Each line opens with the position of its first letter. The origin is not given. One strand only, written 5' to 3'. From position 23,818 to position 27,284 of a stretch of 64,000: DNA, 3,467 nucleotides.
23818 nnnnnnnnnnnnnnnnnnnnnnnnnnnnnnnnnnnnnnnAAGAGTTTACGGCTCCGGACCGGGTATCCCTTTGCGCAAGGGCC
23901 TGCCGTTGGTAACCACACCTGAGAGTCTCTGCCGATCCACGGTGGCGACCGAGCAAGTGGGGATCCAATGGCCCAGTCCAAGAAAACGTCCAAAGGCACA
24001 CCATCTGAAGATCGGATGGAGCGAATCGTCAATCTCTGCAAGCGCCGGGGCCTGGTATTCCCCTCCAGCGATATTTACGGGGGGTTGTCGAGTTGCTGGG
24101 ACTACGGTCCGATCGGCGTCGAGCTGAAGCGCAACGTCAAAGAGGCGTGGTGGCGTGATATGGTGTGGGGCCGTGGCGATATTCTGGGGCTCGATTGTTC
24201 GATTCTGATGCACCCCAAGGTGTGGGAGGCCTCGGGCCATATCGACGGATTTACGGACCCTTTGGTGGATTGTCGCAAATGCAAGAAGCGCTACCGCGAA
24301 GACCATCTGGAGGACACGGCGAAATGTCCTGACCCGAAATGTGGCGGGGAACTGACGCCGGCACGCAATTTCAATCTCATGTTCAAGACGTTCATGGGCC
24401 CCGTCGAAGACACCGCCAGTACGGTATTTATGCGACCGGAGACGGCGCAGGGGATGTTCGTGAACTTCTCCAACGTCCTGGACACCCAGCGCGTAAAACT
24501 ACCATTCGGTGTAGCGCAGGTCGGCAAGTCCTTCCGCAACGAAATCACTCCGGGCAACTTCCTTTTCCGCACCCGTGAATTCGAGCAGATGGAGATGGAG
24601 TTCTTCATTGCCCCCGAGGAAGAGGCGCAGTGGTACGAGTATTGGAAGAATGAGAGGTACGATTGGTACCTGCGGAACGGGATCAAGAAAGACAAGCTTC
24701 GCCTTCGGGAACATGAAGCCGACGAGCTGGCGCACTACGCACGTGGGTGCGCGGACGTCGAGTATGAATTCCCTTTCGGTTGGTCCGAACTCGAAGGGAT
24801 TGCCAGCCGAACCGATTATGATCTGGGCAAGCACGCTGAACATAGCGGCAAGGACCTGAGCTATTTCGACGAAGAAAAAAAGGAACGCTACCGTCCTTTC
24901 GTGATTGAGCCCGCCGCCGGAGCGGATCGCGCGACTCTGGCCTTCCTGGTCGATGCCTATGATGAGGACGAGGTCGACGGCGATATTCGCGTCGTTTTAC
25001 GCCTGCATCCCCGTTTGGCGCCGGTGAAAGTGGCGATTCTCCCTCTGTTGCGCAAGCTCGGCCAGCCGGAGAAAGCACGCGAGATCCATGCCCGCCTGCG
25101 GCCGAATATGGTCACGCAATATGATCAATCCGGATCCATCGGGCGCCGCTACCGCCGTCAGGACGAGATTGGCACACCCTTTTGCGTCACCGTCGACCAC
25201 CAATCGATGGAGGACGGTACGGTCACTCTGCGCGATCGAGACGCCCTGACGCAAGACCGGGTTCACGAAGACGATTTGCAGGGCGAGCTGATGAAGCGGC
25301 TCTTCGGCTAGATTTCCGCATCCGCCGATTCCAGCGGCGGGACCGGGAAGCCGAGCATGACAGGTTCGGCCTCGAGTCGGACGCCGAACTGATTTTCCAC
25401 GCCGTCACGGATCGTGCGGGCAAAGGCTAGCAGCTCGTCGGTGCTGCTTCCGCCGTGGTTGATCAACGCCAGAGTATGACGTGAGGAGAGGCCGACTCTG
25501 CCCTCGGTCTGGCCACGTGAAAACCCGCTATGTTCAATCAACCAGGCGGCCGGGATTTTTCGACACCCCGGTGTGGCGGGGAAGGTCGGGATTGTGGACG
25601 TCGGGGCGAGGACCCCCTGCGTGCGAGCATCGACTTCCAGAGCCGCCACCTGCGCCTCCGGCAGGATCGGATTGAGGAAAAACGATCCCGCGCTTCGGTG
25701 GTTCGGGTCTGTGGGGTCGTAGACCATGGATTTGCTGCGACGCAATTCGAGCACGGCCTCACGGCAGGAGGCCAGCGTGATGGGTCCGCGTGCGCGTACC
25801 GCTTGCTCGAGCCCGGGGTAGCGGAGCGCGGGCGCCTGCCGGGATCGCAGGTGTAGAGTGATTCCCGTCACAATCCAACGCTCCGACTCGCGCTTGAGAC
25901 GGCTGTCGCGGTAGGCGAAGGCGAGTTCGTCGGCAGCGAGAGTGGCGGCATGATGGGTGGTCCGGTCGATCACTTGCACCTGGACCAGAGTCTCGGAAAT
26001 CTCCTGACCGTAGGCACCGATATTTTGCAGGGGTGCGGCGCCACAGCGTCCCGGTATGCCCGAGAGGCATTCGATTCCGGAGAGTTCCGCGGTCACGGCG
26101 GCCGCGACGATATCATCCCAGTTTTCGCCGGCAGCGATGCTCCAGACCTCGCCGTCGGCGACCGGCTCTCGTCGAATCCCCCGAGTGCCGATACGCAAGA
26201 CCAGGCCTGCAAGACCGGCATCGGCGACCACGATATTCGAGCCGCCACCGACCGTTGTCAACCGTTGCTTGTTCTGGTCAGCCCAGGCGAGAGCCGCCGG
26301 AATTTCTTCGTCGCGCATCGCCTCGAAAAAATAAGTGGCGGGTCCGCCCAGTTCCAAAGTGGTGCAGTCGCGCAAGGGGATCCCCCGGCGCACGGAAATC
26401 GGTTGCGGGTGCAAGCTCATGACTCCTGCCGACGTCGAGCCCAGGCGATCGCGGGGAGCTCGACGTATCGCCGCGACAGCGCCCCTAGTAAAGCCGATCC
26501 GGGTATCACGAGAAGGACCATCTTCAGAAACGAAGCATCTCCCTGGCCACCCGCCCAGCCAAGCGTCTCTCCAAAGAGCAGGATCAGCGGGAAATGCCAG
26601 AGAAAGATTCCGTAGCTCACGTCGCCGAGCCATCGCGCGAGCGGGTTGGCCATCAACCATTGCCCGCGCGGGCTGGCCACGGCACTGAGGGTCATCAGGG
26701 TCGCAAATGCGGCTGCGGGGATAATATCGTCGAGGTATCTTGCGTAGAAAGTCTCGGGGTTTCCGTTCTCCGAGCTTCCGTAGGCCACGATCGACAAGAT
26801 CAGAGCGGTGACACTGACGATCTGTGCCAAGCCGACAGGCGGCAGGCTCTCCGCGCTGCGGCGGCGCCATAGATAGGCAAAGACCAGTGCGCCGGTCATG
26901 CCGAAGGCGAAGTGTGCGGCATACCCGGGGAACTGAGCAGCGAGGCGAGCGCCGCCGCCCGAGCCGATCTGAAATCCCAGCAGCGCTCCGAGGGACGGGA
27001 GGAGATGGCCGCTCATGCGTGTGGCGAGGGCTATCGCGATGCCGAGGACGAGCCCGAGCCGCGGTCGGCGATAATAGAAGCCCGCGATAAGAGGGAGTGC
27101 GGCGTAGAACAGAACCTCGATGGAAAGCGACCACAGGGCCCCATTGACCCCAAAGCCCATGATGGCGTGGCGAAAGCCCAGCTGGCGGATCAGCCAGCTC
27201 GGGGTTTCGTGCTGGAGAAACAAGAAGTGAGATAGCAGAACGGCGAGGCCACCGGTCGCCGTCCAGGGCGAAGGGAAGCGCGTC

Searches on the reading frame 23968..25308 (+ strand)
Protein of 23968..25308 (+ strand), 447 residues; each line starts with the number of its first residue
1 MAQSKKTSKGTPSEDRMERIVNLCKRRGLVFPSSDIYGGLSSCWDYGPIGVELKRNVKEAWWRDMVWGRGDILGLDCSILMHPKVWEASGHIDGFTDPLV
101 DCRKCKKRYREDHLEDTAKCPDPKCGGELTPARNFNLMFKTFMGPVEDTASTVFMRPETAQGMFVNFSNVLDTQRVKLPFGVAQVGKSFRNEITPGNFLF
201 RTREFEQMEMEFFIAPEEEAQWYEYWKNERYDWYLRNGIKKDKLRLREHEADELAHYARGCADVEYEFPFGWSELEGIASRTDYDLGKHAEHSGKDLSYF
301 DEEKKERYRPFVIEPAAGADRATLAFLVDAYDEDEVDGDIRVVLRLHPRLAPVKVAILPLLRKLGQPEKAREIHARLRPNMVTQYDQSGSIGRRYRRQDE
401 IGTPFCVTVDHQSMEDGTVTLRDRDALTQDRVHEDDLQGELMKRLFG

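Call 61: search_protein_families(library=pfam, proteins=[window:23968-25308:+], max_evalue=0.00001)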
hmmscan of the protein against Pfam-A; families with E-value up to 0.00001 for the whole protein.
window:23968-25308:+ (447 aa): 2 families
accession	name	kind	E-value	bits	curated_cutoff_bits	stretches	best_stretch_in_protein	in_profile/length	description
PF03129.25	HGTP_anticodon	-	2.9e-17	63.1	21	1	354-441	1-91/94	Anticodon binding domain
PF00587.30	tRNA-synt_2b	-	1.4e-09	38.7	29.3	1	151-252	9-109/179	tRNA synthetase class II core domain (G, H, P, S and T)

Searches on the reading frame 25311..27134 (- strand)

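Call 61: search_protein_families(library=pfam, proteins=[window:25311-27134:-], max_evalue=0.00001)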
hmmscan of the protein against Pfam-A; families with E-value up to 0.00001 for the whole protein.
window:25311-27134:- (608 aa): 2 families
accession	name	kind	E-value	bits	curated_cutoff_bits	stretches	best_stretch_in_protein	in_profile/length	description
PF02873.21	MurB_C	-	1.5e-21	76.9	27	1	458-593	3-98/99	UDP-N-acetylenolpyruvoylglucosamine reductase, C-terminal domain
PF01565.28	FAD_binding_4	-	5.5e-16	58.9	26.4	1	270-391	5-131/139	FAD binding domain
